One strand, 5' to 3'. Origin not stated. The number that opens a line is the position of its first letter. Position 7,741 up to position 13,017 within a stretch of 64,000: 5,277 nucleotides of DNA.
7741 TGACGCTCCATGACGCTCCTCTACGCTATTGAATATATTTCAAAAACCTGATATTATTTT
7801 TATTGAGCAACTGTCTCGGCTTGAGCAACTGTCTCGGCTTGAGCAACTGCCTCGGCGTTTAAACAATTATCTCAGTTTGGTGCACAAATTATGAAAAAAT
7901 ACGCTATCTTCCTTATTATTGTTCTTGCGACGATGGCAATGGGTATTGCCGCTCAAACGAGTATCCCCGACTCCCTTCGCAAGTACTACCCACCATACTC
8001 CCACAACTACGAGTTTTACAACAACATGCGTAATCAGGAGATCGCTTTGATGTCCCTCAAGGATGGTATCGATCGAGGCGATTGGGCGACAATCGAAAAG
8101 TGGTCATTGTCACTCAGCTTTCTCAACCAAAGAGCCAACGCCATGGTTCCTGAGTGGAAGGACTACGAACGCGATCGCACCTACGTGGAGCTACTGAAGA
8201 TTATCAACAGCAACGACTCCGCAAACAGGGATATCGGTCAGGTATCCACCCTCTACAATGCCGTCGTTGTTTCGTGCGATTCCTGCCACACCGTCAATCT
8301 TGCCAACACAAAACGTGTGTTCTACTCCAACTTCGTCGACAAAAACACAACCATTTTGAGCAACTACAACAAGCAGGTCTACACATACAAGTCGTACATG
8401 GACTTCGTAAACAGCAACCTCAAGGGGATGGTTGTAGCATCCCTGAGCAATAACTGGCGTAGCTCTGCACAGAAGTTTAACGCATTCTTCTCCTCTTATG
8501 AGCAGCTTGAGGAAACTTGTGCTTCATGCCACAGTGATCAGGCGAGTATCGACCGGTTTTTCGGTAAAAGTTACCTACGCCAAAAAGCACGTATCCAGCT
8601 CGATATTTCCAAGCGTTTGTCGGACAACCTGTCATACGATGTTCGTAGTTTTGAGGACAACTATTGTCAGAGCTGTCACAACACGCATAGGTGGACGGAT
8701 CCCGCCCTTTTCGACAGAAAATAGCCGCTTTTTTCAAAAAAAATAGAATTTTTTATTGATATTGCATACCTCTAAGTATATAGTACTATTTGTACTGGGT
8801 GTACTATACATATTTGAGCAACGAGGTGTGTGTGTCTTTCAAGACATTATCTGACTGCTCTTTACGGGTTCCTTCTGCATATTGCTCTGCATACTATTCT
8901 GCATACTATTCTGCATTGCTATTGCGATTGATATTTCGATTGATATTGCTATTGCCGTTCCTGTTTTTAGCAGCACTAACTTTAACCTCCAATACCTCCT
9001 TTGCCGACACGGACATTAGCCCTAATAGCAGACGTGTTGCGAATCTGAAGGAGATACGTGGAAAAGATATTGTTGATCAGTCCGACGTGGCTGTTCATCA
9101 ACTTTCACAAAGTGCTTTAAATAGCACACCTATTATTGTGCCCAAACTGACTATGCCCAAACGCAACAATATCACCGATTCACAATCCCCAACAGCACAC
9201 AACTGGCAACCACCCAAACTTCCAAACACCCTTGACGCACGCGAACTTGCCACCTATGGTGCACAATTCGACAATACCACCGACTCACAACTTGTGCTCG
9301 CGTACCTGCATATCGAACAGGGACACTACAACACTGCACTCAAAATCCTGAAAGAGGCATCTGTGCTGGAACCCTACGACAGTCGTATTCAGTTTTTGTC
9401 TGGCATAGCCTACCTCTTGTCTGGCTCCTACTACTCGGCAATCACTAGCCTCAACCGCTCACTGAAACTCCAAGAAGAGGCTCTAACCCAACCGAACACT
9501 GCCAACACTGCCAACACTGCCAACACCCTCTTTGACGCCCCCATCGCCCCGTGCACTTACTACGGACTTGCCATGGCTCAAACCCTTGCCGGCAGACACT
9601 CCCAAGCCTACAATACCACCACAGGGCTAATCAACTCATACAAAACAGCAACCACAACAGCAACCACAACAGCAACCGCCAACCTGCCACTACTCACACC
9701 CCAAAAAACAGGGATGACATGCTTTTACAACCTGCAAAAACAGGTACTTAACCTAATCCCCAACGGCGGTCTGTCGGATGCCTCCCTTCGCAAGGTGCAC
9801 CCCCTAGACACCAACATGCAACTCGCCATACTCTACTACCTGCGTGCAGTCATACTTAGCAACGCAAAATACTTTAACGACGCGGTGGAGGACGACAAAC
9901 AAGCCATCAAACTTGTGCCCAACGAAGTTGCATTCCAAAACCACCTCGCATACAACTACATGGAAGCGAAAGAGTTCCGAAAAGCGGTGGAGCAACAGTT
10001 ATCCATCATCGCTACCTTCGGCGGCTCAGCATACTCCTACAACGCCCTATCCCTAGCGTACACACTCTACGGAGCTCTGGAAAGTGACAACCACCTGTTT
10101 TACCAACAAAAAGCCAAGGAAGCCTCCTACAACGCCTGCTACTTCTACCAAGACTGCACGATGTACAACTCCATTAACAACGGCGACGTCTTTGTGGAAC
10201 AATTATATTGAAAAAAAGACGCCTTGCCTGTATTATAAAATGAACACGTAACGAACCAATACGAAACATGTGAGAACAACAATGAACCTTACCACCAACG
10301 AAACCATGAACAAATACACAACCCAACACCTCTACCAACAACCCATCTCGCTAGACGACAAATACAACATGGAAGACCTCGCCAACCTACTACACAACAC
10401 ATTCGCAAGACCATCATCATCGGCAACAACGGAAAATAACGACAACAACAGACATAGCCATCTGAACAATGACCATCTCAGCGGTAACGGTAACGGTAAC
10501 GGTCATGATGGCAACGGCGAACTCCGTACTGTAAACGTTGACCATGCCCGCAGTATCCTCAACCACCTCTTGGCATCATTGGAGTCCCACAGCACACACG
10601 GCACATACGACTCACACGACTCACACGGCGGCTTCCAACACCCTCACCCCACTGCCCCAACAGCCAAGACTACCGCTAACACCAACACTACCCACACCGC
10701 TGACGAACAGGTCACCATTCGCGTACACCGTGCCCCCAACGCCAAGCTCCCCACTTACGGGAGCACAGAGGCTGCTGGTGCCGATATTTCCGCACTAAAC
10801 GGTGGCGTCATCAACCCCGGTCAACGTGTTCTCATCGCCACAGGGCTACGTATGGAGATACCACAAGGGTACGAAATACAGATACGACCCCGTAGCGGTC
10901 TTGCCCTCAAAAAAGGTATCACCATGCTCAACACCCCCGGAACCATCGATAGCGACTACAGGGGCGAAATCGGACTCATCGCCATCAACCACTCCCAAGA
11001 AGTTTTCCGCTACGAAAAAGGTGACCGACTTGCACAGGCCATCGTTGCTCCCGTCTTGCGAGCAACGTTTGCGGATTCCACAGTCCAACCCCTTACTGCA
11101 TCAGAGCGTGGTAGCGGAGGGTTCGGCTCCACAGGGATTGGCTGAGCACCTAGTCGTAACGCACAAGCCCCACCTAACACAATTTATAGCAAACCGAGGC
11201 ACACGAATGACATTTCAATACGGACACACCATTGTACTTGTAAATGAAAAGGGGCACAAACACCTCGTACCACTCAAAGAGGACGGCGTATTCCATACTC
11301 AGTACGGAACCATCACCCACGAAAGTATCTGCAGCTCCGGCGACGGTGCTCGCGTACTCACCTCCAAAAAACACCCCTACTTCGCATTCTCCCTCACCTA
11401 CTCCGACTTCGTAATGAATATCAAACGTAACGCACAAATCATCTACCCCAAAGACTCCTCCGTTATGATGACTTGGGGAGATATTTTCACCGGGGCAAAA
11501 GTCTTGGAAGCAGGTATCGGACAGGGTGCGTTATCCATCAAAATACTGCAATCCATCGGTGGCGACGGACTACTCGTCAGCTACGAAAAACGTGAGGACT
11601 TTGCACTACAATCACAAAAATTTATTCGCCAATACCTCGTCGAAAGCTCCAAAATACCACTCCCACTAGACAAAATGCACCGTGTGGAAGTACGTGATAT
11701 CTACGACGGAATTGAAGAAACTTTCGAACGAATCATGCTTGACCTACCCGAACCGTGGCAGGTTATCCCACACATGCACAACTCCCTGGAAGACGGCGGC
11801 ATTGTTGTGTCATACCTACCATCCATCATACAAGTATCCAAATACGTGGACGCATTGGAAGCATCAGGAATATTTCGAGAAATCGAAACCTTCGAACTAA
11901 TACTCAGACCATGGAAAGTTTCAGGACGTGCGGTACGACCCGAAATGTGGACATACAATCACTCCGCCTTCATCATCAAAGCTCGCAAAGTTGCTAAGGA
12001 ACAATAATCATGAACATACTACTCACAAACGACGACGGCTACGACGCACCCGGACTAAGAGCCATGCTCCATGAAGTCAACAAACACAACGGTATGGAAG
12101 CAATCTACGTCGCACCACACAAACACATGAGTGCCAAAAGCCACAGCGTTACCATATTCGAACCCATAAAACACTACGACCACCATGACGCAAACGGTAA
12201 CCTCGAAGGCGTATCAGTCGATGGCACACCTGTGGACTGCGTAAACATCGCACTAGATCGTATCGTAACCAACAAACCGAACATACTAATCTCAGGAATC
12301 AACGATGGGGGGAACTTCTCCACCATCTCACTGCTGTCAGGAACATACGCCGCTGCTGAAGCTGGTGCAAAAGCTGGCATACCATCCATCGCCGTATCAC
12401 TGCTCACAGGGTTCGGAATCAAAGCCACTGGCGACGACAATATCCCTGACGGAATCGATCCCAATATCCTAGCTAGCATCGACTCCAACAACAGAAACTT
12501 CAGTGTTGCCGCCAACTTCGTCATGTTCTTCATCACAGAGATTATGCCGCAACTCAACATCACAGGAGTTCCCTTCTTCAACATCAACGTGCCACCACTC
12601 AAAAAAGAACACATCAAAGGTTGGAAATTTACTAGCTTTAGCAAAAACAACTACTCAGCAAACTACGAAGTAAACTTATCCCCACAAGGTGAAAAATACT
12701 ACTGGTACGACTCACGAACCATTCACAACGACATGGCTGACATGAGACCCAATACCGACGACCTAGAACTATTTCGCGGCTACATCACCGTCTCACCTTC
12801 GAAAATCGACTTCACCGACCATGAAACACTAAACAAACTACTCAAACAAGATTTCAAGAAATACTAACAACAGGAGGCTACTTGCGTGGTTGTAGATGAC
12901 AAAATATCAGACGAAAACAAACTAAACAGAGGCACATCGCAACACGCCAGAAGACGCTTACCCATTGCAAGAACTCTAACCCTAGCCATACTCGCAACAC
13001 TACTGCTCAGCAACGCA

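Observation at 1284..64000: Strong A/C versus G/T strand bias that flips polarity in kb-sized patches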

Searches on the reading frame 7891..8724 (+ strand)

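Call 6: search_protein_families(library=pfam, proteins=[window:7891-8724:+])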
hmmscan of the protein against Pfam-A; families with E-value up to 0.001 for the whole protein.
window:7891-8724:+ (277 aa): 6 families
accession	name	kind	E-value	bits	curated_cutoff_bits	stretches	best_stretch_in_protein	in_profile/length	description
PF09699.15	Paired_CXXCH_1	-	2e-06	27.8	20.6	0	255-274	5-24/41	Doubled CXXCH motif (Paired_CXXCH_1)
PF13442.11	Cytochrome_CBB3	-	2.1e-05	25.2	27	0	207-218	11-23/68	Cytochrome C oxidase, cbb3-type, subunit III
PF22113.1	Mtrc-MtrF_II-IV_dom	-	6.7e-05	22.9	30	1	123-265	26-129/176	Outer membrane cytochrome MtrC/MtrF-like, domains II/IV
PF01322.25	Cytochrom_C_2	-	0.00035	22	26.5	0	193-216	96-119/121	Cytochrome C'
PF09086.16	DUF1924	-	0.00054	20.7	22.5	0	194-218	9-37/96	Domain of unknown function (DUF1924)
PF13435.11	Cytochrome_C554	-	0.00056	21.2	20.8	0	209-266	1-58/84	Cytochrome c554 and c-prime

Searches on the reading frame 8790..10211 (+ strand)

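Call 6: search_protein_families(library=pfam, proteins=[window:8790-10211:+])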
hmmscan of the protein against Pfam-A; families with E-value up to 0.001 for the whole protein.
window:8790-10211:+ (473 aa): 9 families
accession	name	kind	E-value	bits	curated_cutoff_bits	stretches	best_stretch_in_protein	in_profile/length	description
PF07719.23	TPR_2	-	2.9e-08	33.7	27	0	170-195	7-32/34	Tetratricopeptide repeat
PF14559.12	TPR_19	-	1.6e-06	28.7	25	0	175-224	2-51/68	Tetratricopeptide repeat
PF16918.11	PknG_TPR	-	2.1e-05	23.9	27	1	138-222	65-152/340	Protein kinase G tetratricopeptide repeat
PF13428.12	TPR_14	-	2.4e-05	25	23.5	0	166-203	3-40/44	Tetratricopeptide repeat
PF13414.12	TPR_11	-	0.00011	22.3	26.8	0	174-212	4-42/42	TPR repeat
PF13432.12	TPR_16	-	0.00017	22.4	32.7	0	169-226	2-59/65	Tetratricopeptide repeat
PF00515.34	TPR_1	-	0.00021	21.4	27.8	0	205-229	8-32/34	Tetratricopeptide repeat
PF25063.1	ARM_TT21_C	-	0.00024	21.5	35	0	349-401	132-185/209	Tetratricopeptide repeat protein 21 C-terminal ARM domain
PF13424.12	TPR_12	-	0.00066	20.3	30.1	0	204-242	9-49/77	Tetratricopeptide repeat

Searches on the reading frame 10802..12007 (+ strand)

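Call 6: search_protein_families(library=pfam, proteins=[window:10802-12007:+])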
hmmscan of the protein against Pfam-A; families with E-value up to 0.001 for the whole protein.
window:10802-12007:+ (401 aa): 3 families
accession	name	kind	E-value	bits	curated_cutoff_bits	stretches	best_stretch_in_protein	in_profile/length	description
PF08704.16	GCD14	-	2.1e-23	83.7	26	1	204-376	14-182/247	tRNA methyltransferase complex GCD14 subunit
PF14801.12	TrmI-like_N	-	2.8e-08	34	24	1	138-183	3-48/50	TrmI-like N-terminal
PF01135.25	PCMT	-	1.3e-07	32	20.3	1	198-336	41-170/210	Protein-L-isoaspartate(D-aspartate) O-methyltransferase (PCMT)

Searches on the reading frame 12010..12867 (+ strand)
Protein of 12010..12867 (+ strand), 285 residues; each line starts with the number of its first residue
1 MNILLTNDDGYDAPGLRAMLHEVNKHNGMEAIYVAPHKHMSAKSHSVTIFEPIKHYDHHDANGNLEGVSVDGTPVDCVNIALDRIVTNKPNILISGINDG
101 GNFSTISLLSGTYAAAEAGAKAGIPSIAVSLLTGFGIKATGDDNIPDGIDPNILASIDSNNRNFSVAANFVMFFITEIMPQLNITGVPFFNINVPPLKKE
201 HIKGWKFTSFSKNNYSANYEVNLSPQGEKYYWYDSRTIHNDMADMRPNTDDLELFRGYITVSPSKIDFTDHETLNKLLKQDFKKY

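Call 7: search_protein_families(library=pfam, proteins=[window:12010-12867:+])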
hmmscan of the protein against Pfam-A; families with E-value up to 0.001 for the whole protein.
window:12010-12867:+ (285 aa): 1 family
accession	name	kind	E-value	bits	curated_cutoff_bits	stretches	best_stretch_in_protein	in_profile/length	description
PF01975.23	SurE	-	9.1e-47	159.7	22.1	1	3-216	1-188/189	Survival protein SurE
